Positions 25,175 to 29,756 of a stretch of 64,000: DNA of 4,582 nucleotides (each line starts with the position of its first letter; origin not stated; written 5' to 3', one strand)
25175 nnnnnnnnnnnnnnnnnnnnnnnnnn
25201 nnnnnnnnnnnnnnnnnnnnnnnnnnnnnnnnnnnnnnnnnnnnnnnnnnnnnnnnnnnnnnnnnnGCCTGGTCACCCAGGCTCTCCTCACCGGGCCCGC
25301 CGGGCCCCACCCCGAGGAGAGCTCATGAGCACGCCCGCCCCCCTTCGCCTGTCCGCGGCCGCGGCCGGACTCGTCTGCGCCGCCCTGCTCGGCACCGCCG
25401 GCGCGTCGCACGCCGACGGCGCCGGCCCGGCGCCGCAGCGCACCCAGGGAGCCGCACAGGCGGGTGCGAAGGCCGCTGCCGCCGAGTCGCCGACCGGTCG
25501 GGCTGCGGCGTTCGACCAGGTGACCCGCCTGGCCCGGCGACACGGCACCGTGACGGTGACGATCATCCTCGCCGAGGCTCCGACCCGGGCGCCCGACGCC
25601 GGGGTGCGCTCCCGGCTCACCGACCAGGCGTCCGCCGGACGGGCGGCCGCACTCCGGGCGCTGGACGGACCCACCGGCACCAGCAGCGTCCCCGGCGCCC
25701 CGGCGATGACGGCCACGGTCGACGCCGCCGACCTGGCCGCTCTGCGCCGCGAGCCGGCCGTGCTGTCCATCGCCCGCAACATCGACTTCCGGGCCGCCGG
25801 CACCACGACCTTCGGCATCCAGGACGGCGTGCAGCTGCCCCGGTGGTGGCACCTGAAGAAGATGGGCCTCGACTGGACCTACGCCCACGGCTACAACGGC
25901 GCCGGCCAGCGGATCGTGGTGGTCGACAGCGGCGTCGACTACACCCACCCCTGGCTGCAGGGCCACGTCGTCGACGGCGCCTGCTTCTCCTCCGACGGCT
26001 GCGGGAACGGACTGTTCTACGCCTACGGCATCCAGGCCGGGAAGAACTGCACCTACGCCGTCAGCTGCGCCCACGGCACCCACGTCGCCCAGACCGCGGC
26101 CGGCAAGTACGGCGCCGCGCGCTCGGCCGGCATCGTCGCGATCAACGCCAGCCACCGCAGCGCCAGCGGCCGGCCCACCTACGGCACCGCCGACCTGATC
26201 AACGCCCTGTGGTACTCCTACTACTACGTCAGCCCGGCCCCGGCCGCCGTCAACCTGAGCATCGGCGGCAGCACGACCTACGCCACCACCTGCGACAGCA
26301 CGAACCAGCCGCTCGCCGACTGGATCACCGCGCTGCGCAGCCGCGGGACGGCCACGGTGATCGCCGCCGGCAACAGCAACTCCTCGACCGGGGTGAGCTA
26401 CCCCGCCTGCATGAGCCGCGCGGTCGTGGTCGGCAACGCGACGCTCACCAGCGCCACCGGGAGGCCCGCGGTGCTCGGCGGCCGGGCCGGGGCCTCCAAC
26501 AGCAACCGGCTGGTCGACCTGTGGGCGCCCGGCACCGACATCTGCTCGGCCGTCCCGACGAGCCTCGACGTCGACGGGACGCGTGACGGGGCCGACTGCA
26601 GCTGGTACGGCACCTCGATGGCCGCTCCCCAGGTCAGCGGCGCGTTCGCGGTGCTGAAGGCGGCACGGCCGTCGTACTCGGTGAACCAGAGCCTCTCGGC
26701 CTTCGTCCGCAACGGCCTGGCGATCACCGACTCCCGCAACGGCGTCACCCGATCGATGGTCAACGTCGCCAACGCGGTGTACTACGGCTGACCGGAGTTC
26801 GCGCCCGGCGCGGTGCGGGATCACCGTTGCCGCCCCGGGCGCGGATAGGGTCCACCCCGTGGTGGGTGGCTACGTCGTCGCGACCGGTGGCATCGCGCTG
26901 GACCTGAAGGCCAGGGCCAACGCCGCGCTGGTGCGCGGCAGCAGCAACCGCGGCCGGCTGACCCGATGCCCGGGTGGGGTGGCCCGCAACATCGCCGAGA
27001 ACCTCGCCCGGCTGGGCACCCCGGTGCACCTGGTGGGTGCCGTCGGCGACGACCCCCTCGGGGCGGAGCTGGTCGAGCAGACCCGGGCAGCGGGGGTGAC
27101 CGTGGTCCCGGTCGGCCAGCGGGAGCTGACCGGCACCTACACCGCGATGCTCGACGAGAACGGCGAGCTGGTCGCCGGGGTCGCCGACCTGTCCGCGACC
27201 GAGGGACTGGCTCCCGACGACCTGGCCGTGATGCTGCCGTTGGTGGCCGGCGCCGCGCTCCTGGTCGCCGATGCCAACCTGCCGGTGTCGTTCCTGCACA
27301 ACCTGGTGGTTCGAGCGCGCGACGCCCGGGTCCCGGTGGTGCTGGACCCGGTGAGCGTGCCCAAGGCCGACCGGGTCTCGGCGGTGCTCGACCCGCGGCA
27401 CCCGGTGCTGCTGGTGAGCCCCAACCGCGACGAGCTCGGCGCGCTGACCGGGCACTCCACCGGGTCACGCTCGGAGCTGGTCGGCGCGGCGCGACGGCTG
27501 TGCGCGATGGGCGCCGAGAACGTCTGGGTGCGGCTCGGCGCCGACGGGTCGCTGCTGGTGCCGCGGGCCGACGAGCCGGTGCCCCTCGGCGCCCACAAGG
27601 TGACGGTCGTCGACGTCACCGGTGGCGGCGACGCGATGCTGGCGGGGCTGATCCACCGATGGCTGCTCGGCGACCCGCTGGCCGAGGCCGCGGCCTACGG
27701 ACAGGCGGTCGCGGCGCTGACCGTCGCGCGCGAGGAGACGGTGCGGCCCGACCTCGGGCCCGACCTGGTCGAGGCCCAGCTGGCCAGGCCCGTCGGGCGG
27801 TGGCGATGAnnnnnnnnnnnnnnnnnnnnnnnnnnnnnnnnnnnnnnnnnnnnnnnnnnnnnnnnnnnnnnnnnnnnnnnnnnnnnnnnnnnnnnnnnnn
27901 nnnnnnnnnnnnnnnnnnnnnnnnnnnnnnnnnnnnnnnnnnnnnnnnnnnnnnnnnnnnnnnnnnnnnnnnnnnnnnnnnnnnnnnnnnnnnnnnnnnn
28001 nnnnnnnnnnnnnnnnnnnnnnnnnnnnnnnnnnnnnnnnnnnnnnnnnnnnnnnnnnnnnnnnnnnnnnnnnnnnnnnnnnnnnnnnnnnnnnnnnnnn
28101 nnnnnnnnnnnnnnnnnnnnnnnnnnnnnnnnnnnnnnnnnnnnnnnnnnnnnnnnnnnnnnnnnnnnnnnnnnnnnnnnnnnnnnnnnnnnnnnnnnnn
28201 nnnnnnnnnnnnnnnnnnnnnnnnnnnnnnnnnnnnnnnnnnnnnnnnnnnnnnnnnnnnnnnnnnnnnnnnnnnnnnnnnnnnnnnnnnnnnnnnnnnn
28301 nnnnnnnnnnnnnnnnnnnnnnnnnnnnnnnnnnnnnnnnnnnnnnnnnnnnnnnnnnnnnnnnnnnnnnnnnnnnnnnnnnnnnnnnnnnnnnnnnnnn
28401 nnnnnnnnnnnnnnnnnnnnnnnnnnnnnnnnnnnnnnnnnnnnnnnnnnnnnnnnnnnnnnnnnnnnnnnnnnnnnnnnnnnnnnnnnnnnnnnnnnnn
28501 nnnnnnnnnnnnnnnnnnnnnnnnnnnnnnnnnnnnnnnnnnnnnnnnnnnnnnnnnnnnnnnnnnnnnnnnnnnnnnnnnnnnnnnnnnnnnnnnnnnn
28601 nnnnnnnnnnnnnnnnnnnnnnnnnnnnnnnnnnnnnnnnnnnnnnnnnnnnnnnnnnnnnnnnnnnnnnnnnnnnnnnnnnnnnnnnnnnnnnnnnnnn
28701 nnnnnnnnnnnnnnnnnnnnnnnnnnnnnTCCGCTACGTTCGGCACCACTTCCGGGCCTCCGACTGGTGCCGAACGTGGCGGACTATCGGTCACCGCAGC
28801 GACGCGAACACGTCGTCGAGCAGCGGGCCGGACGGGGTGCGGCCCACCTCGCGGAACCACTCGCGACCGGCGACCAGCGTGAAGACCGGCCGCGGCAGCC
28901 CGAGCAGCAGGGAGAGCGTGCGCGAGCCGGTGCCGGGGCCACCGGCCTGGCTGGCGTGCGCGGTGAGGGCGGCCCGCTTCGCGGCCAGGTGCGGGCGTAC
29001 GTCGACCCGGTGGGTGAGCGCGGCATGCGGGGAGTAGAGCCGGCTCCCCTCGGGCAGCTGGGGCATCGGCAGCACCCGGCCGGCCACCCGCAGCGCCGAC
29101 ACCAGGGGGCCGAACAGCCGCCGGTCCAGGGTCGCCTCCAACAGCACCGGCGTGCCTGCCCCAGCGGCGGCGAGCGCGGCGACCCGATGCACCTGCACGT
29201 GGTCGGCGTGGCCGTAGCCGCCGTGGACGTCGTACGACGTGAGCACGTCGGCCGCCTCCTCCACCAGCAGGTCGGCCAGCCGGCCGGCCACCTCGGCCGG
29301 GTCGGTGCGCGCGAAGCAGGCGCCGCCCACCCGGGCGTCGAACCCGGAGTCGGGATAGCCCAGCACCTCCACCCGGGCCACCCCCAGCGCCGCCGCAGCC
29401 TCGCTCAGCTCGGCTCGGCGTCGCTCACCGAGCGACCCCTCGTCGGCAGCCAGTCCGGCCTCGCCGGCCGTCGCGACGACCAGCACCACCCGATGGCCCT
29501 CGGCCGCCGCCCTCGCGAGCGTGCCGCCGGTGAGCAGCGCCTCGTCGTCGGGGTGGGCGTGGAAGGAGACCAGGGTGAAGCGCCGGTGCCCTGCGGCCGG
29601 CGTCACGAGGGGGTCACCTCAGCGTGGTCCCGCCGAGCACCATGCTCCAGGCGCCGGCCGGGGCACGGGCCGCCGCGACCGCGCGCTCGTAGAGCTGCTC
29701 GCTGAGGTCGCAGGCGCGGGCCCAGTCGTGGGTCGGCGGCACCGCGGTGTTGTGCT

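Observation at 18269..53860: Candidate SARP-controlled secretome regulon: five promoters with identical geometry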

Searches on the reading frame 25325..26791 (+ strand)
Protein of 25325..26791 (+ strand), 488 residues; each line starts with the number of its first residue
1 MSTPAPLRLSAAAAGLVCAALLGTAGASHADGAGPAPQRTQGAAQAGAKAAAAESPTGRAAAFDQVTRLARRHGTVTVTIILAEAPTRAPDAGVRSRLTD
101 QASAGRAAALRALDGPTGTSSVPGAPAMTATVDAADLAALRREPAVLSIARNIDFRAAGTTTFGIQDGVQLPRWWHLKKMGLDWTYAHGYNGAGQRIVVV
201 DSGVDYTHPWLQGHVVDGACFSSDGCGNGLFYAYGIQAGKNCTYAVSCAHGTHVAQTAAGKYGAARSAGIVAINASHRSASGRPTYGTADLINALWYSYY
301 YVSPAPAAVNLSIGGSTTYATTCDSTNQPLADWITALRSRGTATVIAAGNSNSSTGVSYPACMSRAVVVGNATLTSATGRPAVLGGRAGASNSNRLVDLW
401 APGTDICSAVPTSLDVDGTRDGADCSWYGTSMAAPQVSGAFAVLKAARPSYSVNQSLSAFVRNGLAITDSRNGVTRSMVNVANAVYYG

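Call 15: search_protein_families(library=pfam, proteins=[window:25325-26791:+], max_evalue=0.01)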
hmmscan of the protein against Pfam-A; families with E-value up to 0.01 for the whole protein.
window:25325-26791:+ (488 aa): 1 family
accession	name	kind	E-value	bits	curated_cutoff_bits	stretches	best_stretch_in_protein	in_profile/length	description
PF00082.27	Peptidase_S8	-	2.9e-25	89.6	21.8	1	193-461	2-269/288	Subtilase family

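Call 36: search_protein_families(library=ncbifam, proteins=[window:25325-26791:+], max_evalue=0.01)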
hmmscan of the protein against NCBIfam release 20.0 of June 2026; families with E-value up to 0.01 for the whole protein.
window:25325-26791:+ (488 aa): 2 families
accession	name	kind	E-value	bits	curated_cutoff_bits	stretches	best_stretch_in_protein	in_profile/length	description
NF051851.1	AtpSerPepEprS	equivalog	1.2e-06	26.9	1700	1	173-267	47-131/988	autotransporter serine peptidase EprS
NF033595.1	denti_PrtP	equivalog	0.00014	20.6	300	1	285-444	318-456/606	dentilisin complex serine proteinase subunit PrtP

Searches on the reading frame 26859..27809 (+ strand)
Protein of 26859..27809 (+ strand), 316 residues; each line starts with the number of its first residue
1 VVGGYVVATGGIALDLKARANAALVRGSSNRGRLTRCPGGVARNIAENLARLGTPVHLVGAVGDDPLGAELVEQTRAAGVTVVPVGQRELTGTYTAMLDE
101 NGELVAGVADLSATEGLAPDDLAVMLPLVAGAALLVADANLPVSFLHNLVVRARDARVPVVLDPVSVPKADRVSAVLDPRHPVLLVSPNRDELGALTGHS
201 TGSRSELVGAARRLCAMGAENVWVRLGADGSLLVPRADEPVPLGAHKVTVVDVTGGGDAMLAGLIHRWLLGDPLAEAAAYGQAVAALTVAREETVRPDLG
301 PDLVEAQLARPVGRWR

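Call 70: search_protein_families(library=pfam, proteins=[window:26859-27809:+], max_evalue=0.00001)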
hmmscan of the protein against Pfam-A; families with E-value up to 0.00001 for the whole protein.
window:26859-27809:+ (316 aa): 1 family
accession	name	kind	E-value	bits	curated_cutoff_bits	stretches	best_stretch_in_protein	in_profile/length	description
PF00294.29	PfkB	-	3e-45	155.3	25.8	1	7-295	5-296/302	pfkB family carbohydrate kinase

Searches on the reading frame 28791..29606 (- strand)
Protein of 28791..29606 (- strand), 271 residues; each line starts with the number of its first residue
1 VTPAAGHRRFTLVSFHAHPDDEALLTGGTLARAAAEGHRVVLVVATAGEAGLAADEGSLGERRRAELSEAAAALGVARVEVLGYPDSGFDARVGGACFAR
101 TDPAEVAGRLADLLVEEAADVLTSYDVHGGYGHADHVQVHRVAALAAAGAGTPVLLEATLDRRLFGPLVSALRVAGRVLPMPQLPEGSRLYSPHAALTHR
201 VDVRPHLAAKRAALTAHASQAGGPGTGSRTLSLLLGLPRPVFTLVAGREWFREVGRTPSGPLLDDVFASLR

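Call 70: search_protein_families(library=pfam, proteins=[window:28791-29606:-], max_evalue=0.00001)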
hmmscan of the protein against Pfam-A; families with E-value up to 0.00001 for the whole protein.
window:28791-29606:- (271 aa): 1 family
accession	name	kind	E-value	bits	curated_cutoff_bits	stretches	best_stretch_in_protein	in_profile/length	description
PF02585.22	PIG-L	-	1.1e-28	100.8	28.2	1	15-145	3-127/129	GlcNAc-PI de-N-acetylase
